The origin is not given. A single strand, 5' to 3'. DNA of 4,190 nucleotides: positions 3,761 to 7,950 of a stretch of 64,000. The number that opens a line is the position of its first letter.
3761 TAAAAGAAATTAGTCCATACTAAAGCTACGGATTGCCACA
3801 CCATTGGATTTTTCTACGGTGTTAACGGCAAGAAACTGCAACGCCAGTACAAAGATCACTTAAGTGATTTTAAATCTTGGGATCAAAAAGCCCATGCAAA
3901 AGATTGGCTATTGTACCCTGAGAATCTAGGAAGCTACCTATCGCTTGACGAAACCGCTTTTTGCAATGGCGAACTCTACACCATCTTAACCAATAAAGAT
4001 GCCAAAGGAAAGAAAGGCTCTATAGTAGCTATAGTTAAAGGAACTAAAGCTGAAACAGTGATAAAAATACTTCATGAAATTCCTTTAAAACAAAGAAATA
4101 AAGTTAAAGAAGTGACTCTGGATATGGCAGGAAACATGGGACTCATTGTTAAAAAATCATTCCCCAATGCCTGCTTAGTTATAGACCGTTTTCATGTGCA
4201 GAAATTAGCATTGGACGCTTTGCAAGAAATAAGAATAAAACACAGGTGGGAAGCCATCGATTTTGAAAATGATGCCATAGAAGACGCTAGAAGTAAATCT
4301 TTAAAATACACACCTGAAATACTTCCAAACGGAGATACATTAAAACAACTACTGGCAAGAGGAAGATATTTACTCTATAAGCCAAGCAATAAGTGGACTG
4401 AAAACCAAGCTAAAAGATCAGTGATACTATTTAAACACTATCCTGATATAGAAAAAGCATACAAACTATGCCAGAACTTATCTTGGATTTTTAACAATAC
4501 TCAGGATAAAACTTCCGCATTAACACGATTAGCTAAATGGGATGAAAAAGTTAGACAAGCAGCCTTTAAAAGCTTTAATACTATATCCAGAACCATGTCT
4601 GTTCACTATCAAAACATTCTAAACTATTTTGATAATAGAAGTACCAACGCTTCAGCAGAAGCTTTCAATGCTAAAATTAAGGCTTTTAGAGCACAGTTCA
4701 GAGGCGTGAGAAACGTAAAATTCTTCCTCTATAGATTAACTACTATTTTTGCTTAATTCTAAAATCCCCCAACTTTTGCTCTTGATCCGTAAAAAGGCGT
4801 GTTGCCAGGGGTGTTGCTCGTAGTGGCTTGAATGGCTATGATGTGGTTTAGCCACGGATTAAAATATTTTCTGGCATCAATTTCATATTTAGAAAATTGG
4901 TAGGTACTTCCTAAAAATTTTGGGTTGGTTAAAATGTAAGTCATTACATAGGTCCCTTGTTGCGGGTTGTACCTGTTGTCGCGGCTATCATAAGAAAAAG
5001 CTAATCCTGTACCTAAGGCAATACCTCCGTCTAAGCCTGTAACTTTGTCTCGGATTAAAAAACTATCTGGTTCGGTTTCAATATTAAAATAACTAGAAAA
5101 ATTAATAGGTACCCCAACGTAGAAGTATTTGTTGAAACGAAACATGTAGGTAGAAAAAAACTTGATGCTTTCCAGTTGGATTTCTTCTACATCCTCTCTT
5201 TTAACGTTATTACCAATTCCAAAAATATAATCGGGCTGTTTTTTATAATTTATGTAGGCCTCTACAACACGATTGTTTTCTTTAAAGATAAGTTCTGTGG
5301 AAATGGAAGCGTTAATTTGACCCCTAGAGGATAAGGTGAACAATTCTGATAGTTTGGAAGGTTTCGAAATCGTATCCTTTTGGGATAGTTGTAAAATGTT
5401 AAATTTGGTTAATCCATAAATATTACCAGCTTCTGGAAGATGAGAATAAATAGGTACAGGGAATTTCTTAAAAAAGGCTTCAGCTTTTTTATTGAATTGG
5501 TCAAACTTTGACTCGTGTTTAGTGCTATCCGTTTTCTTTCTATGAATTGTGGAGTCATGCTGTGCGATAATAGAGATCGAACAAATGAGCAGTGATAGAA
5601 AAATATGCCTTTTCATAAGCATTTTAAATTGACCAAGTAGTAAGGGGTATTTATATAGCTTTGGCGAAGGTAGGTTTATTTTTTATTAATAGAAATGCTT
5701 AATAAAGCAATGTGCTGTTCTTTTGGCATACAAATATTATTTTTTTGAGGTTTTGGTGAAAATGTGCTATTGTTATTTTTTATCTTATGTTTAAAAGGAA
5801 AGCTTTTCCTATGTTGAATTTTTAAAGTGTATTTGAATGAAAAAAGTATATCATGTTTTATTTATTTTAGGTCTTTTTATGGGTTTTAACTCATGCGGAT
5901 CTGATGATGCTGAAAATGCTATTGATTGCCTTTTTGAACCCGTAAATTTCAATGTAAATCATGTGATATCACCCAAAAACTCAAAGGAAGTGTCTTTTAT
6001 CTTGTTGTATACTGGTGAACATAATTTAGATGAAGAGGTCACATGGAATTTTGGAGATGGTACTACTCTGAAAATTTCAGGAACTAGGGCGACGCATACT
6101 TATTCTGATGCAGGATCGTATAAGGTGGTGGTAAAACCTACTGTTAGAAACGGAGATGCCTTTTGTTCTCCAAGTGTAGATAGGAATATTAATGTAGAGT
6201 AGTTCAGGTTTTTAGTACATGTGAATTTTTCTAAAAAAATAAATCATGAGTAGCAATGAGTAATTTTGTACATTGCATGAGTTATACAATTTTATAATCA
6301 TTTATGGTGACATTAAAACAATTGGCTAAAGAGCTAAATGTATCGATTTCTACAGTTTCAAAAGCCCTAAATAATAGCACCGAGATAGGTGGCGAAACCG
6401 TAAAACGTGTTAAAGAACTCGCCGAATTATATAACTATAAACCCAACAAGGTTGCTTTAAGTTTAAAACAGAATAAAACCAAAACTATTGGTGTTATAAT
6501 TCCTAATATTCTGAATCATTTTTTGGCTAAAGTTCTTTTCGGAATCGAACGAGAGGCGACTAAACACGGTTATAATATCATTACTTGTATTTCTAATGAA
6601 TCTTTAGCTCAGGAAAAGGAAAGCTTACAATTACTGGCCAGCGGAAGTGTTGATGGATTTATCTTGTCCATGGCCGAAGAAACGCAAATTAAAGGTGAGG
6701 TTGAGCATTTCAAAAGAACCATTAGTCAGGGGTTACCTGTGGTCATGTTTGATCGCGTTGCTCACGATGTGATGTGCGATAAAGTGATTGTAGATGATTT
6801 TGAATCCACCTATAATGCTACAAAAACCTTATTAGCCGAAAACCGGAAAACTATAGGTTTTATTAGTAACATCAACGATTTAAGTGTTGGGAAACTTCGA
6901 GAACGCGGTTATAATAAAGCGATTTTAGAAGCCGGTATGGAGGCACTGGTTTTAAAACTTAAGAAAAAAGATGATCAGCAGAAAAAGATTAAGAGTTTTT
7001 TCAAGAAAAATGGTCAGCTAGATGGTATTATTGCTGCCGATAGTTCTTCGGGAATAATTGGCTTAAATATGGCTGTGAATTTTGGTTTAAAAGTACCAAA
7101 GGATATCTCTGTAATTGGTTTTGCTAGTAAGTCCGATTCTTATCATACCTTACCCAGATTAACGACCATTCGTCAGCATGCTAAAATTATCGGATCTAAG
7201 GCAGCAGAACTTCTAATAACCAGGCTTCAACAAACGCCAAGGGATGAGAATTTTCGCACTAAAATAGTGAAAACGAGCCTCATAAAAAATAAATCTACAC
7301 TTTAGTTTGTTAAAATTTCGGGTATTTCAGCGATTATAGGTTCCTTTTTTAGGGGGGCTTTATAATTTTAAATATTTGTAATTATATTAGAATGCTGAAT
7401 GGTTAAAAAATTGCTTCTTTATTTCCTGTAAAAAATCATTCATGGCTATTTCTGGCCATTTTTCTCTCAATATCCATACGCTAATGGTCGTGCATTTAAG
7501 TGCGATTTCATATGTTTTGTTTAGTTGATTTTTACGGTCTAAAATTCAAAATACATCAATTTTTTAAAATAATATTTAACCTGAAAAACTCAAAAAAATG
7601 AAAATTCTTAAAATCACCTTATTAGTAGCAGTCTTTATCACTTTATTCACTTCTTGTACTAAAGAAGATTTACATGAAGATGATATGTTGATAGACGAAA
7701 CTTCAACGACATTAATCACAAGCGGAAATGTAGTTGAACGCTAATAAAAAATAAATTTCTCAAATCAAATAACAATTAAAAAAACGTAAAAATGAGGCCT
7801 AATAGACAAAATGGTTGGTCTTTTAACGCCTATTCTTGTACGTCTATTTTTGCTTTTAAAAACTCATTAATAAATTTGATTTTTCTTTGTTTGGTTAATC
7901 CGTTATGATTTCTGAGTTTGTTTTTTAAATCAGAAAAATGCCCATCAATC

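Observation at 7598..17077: Tandem array of three paralogous 48-aa acidic lipopeptide genes upstream of an extracytoplasmic-TPR histidine kinase and LuxR response regulator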

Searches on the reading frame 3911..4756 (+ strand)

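Call 32: search_protein_families(library=pfam, proteins=[window:3911-4756:+], max_evalue=0.001)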
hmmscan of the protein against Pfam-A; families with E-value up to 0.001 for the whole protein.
window:3911-4756:+ (281 aa): 1 family
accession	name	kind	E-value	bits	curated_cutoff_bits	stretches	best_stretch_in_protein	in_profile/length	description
PF01610.23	DDE_Tnp_ISL3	-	3e-55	188.1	23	1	10-275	1-239/240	Transposase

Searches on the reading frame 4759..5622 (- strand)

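Call 32: search_protein_families(library=pfam, proteins=[window:4759-5622:-], max_evalue=0.001)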
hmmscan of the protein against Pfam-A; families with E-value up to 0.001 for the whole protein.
window:4759-5622:- (287 aa): 1 family
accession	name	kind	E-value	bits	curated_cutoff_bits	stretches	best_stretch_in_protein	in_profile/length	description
PF01103.29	Omp85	-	6.4e-07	29.6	24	1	134-261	47-173/325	Omp85 superfamily domain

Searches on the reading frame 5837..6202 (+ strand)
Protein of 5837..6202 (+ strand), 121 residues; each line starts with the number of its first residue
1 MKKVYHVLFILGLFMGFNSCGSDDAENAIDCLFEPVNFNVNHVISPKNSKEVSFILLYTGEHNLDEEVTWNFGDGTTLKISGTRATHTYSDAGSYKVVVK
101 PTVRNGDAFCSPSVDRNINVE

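Call 32: search_protein_families(library=pfam, proteins=[window:5837-6202:+], max_evalue=0.001)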
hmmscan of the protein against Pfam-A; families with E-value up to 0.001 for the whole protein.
window:5837-6202:+ (121 aa): 2 families
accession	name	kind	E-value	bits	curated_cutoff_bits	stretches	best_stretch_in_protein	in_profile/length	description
PF18911.6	PKD_4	-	8.8e-09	35.7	27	1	67-108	36-75/85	PKD domain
PF00801.26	PKD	-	4.7e-08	33.4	23.5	1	67-99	31-63/80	PKD domain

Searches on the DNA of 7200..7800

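Call 45: search_rna_families(source=window, start=7200, end=7800, threshold=evalue, max_evalue=10)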
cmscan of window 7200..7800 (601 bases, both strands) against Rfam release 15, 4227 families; matches with E-value up to 10: 4.
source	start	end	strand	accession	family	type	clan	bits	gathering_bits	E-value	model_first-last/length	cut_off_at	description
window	7249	7300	+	RF01842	mycoplasma_FSE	Cis-reg; frameshift_element;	-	23.2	88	3.7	1-87/87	no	mycoplasma ribosomal frameshift element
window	7682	7747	+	RF00295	snoTBR7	Gene; snRNA; snoRNA; CD-box;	-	17.9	45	0.44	1-75/75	no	Small nucleolar RNA TBR7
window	7642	7695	+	RF03794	MIR5298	Gene; miRNA;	-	17.2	70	8.2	11-68/80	no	MIR5298 microRNA precursor family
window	7275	7371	+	RF02069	STnc70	Gene; sRNA;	-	13.3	40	4.6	1-149/149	no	Enterobacterial sRNA STnc70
